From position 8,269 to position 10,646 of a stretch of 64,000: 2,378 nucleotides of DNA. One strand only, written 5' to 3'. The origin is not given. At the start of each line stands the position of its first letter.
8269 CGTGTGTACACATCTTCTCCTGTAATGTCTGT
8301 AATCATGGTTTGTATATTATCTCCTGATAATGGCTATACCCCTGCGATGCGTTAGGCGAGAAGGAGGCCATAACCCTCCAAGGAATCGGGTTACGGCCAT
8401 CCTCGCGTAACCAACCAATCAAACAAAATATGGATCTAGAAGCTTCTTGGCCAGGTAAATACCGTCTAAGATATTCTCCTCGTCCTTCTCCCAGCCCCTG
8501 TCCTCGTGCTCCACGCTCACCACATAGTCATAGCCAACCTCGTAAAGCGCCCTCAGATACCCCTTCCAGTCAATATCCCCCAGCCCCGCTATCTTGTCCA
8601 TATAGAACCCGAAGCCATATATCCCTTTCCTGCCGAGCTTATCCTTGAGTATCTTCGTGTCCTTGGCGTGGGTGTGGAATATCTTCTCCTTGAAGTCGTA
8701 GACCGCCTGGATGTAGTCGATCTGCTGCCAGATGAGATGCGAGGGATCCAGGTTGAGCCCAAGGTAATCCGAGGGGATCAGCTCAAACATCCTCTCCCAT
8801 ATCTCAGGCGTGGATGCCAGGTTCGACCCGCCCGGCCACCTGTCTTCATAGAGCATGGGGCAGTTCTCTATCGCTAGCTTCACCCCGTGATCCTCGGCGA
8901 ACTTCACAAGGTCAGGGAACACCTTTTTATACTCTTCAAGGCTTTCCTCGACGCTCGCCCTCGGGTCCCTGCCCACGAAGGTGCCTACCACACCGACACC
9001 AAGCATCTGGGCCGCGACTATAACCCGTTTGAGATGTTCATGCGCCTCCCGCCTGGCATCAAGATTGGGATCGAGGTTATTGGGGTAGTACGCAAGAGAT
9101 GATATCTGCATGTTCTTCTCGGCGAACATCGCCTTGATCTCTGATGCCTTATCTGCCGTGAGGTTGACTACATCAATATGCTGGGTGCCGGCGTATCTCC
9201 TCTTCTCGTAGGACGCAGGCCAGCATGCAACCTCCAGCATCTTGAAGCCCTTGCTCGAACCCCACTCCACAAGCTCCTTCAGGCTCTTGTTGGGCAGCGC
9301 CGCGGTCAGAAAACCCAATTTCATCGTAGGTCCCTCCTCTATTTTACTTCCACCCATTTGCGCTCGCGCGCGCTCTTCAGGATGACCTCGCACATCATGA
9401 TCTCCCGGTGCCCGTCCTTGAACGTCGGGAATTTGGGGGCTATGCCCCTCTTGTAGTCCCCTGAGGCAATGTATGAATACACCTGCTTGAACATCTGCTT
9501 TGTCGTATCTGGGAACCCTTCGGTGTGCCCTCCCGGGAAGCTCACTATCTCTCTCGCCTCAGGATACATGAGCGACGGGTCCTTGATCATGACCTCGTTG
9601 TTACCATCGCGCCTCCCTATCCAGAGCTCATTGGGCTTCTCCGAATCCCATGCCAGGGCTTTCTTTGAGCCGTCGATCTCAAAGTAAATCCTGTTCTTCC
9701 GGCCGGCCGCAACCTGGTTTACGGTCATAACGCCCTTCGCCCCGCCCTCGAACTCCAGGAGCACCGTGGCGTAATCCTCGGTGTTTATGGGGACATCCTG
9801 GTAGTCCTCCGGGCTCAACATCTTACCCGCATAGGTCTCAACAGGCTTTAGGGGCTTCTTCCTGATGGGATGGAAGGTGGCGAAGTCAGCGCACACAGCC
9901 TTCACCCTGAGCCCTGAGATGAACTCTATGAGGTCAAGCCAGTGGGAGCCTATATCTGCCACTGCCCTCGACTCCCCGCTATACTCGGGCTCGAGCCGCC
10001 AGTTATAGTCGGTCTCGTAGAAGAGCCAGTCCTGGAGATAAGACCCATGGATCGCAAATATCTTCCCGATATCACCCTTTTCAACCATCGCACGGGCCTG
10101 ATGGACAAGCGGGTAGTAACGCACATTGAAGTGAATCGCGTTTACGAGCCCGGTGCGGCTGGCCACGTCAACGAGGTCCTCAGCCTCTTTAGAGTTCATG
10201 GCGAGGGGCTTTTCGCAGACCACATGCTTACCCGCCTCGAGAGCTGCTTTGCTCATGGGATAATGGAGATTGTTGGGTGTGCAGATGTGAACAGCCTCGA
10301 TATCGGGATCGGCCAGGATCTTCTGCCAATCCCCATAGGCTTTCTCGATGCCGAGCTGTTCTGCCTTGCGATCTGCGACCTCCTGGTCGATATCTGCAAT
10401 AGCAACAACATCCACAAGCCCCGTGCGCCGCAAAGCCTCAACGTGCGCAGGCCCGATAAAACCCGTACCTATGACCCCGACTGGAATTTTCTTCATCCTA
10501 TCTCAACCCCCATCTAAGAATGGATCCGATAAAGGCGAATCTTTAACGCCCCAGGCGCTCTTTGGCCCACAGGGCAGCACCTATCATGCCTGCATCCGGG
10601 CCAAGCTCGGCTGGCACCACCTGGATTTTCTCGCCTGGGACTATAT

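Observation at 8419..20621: A 12-kb locus with paired Gfo/Idh/MocA oxidoreductase and xylose-isomerase-like TIM-barrel genes plus DeoC, suggesting an uncharacterised glycoside/polyol pathway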

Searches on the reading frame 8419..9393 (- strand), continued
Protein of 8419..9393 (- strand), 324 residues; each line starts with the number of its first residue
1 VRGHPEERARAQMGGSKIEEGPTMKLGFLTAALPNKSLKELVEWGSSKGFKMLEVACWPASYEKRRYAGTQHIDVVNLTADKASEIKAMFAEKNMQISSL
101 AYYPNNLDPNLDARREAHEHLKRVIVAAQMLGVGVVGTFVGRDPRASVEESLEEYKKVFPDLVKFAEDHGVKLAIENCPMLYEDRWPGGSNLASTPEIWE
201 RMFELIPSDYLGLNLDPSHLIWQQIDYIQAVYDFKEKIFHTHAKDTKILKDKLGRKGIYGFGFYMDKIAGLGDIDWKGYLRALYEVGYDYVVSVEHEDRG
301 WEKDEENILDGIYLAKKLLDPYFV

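Call 90: fold_search(model_id=the predicted structure, library=pdb)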
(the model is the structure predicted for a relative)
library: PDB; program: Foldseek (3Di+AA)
matches with E <= 10: 1768; with E <= 0.001: 315
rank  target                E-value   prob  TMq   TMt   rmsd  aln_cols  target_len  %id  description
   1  2zds_B                4.9e-19  1.00  0.78  0.73   5.0       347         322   21  Crystal Structure of SCO6571 from Streptomyces coelicolor A3(2) (released 2008-12-02)
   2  2zds_A                8.4e-18  1.00  0.76  0.71   5.1       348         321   23  Crystal Structure of SCO6571 from Streptomyces coelicolor A3(2) (released 2008-12-02)
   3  8ro4_C                8.6e-16  1.00  0.72  0.65   6.4       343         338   19  The crystal structure of 2-hydroxy-3-keto-glucal hydratase AtHYD from A. tumefaciens (released 2024-08-07)
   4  8ro4_A                1.8e-15  1.00  0.71  0.64   6.5       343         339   19  The crystal structure of 2-hydroxy-3-keto-glucal hydratase AtHYD from A. tumefaciens (released 2024-08-07)
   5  1i60                  1.6e-14  1.00  0.72  0.77   5.6       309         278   23  Structural genomics, IOLI protein (released 2002-03-13)
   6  8z1i_A                2.2e-14  1.00  0.72  0.78   4.4       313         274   19  Crystal structure of the isomerase Art22 with ethylene glycol (released 2025-04-16)
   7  8z1i_B                2.5e-14  1.00  0.72  0.79   5.6       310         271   19  Crystal structure of the isomerase Art22 with ethylene glycol (released 2025-04-16)
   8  9koj_A                2.5e-14  1.00  0.73  0.78   5.8       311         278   19  Crystal structure of the isomerase Art22 (released 2025-07-30)
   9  4pgl_A                3.1e-14  1.00  0.71  0.72   4.3       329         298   16  Crystal structure of engineered D-tagatose 3-epimerase PcDTE-ILS6 (released 2014-10-22)
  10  3vnk_A                4.9e-14  1.00  0.73  0.75   3.8       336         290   17  Crystal structures of D-Psicose 3-epimerase with D-fructose from Clostridium cellulolyticum H10 (released 2012-08-01)
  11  7x7w_A                5.5e-14  1.00  0.73  0.76   3.6       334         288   15  The X-ray Crystallographic Structure of D-Psicose 3-epimerase from Clostridia bacterium (released 2022-09-07)
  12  4pgl_B                6.2e-14  1.00  0.73  0.76   3.9       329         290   16  Crystal structure of engineered D-tagatose 3-epimerase PcDTE-ILS6 (released 2014-10-22)
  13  4q7i_B                7.0e-14  1.00  0.72  0.75   4.0       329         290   16  Crystal structure of engineered thermostable D-tagatose 3-epimerase PcDTE-Var8 (released 2014-10-22)
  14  3vni_B                9.3e-14  1.00  0.73  0.75   3.9       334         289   17  Crystal structures of D-Psicose 3-epimerase from Clostridium cellulolyticum H10 and its complex with ketohexose sugars (released 2012-08-01)
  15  3tva_A                9.9e-14  1.00  0.66  0.70   5.8       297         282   17  Crystal Structure of Xylose isomerase domain protein from Planctomyces limnophilus (released 2011-10-05)
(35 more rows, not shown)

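Call 100: search_protein_families(library=ncbifam, proteins=[L003:2962-4071:+], max_evalue=1e-8)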
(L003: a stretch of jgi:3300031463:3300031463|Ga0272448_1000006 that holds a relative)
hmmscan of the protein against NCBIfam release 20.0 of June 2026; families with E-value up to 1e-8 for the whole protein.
L003:2962-4071:+ (369 aa): 1 family
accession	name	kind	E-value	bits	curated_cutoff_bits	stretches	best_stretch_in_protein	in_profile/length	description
NF004889.0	PRK06252.1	subfamily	7.6e-09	35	244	0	169-336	150-309/340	methylcobalamin:coenzyme M methyltransferase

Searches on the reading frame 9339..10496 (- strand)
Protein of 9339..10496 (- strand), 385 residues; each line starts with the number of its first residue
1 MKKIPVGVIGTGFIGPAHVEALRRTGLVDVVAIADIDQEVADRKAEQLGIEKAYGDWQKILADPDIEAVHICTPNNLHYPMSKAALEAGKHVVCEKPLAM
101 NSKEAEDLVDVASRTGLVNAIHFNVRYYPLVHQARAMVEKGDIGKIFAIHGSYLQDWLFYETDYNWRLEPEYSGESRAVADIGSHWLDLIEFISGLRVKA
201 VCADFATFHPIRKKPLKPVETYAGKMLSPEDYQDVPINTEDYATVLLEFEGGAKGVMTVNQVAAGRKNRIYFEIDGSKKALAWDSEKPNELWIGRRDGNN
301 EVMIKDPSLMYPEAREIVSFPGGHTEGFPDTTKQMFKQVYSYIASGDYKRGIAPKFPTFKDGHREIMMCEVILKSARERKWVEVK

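Call 4: search_protein_families(library=pfam, proteins=[window:9339-10496:-])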
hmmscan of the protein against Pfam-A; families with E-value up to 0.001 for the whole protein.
window:9339-10496:- (385 aa): 5 families
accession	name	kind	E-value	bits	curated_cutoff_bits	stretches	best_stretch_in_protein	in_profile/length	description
PF01408.29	GFO_IDH_MocA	-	8.8e-31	107.5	24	1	6-118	3-115/120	Oxidoreductase family, NAD-binding Rossmann fold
PF22725.1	GFO_IDH_MocA_C3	-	2.5e-27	95.7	27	1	132-280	2-122/124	GFO/IDH/MocA C-terminal domain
PF02894.22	GFO_IDH_MocA_C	-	3.8e-19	69.8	22.9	1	135-384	1-218/218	Oxidoreductase family, C-terminal alpha/beta domain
PF03447.22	NAD_binding_3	-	2.9e-07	31.6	24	1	10-116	1-110/116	Homoserine dehydrogenase, NAD binding domain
PF03435.24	Sacchrp_dh_NADP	-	0.00013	22.7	25.1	1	6-98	1-98/129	Saccharopine dehydrogenase NADP binding domain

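Call 6: search_protein_families(library=ncbifam, proteins=[window:9339-10496:-], max_evalue=0.00001)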
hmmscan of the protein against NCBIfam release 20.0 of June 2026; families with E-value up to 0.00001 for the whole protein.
window:9339-10496:- (385 aa): 9 families
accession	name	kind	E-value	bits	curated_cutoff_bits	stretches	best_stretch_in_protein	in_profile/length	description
NF052479.1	LevoglcsnDh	equivalog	2.6e-63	214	650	1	1-384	1-386/386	levoglucosan dehydrogenase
TIGR04380.1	myo_inos_iolG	equivalog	1.7e-37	129.1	355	1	4-205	2-196/330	inositol 2-dehydrogenase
NF040723.1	UDP-GlcNAcDh_Arch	equivalog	3.3e-30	105.6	450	1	5-263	2-219/302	UDP-N-acetylglucosamine 3-dehydrogenase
NF041392.1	XylDh_Gfo6_Halo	equivalog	3e-29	101.9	350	1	7-196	20-214/350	D-xylose 1-dehydrogenase Gfo6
NF008607.0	PRK11579.1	subfamily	3.1e-22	79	330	1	3-210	4-204/346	oxidoreductase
NF052679.1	InsChiInosDhIolG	equivalog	1.3e-19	70.5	540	1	4-152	3-154/343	bifunctional inositol 2-dehydrogenase/D-chiro-inositol 1-dehydrogenase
NF058563.1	BT_2159_fam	equivalog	1.1e-16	60.9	650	1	4-196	1-185/350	disaccharide 3-dehydrogenase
NF007574.0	PRK10206.1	equivalog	5.2e-15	55.3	352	1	53-152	53-152/345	oxidoreductase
NF058561.1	BT_2158_fam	equivalog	6.3e-15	54.7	750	1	6-150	38-181/487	glycoside 3-dehydrogenase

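Call 8: find_encoding_contigs(protein=window:9339-10496:-, flank=10000, max_places=6)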
Protein window:9339-10496:- (385 aa): 2 contigs read that carry it; 2 places shown.
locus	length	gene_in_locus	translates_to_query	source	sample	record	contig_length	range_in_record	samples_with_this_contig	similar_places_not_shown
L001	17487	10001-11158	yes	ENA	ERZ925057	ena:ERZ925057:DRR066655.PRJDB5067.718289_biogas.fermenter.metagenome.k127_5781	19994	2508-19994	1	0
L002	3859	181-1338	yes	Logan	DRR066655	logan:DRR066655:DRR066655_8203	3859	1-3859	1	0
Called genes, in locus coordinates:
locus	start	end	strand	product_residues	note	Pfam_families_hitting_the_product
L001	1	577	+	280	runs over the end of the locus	PF01791:DeoC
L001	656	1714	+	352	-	PF08240:ADH_N, PF00107:ADH_zinc_N, PF13602:ADH_zinc_N_2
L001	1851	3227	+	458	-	PF01547:SBP_bac_1, PF13416:SBP_bac_8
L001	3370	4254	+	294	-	PF00528:BPD_transp_1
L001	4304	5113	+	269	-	PF00528:BPD_transp_1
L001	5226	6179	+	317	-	PF08240:ADH_N, PF16912:Glu_dehyd_C (weak), PF00107:ADH_zinc_N, PF13602:ADH_zinc_N_2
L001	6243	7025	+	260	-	PF00106:adh_short, PF08659:KR, PF23441:SDR, PF13561:adh_short_C2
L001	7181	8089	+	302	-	PF01261:AP_endonuc_2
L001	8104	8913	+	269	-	PF00392:GntR, PF14502:HTH_41 (weak), PF07702:UTRA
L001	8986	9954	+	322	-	PF00480:ROK, PF01869:BcrAD_BadFG (faint)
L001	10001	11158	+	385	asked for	PF01408:GFO_IDH_MocA, PF03447:NAD_binding_3 (weak), PF22725:GFO_IDH_MocA_C3, PF02894:GFO_IDH_MocA_C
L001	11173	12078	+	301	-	PF01261:AP_endonuc_2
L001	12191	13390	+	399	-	PF07690:MFS_1, PF12832:MFS_1_like, PF07690:MFS_1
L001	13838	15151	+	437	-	PF01053:Cys_Met_Meta_PP, PF00155:Aminotran_1_2 (faint), PF01041:DegT_DnrJ_EryC1 (weak), PF00266:Aminotran_5 (weak)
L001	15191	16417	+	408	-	PF00561:Abhydrolase_1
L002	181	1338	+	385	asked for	PF01408:GFO_IDH_MocA, PF03447:NAD_binding_3 (weak), PF22725:GFO_IDH_MocA_C3, PF02894:GFO_IDH_MocA_C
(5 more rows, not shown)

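Call 10: search_solved_structures(query=window:9339-10496:-, max_evalue=1e-10)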
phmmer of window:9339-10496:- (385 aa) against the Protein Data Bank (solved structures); distinct sequences matched with E-value up to 1e-10: 72 (the best 60 are shown).
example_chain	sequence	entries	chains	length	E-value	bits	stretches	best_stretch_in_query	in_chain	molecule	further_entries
4gqa_A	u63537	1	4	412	3.7e-55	190.8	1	3-297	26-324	NAD binding Oxidoreductase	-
4h3v_A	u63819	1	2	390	8.5e-50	173.1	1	3-384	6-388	Oxidoreductase domain protein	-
6a3f_A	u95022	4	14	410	2.9e-49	171.4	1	1-384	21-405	Putative dehydrogenase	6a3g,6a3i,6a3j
4fb5_A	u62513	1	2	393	2.7e-44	155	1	1-384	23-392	Probable oxidoreductase protein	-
3v5n_A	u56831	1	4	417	8.8e-42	146.7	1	2-208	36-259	Oxidoreductase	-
3dty_A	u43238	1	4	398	3.4e-35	125.1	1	14-208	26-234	Oxidoreductase, Gfo/Idh/MocA family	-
5ya8_A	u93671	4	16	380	3.6e-35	124.9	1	2-331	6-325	Scyllo-inositol dehydrogenase with L-glucose dehydrogenase activity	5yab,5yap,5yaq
6ktj_A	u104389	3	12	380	2.2e-34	122.4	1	2-331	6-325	Scyllo-inositol dehydrogenase with L-glucose dehydrogenase activity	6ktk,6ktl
7d5m_A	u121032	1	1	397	2.1e-33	119.1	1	14-204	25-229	Oxidoreductase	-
7d5n_A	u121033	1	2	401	2.3e-33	119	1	14-204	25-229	Oxidoreductase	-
7xr9_A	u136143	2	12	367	4.8e-27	98.2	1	1-218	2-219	DgpA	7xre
6jw6_A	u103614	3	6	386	7.5e-25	91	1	4-283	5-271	Dehydrogenase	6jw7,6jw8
9m3d_B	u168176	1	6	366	1e-24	90.6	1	1-247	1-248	DgpA1 from W974-1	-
3ezy_A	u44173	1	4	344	9.5e-24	87.4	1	4-149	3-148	Dehydrogenase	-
9m37_A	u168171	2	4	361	4.2e-22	81.9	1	5-203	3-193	P581a DgpA2 and isoorientin complex structure | Gfo/Idh/MocA family protein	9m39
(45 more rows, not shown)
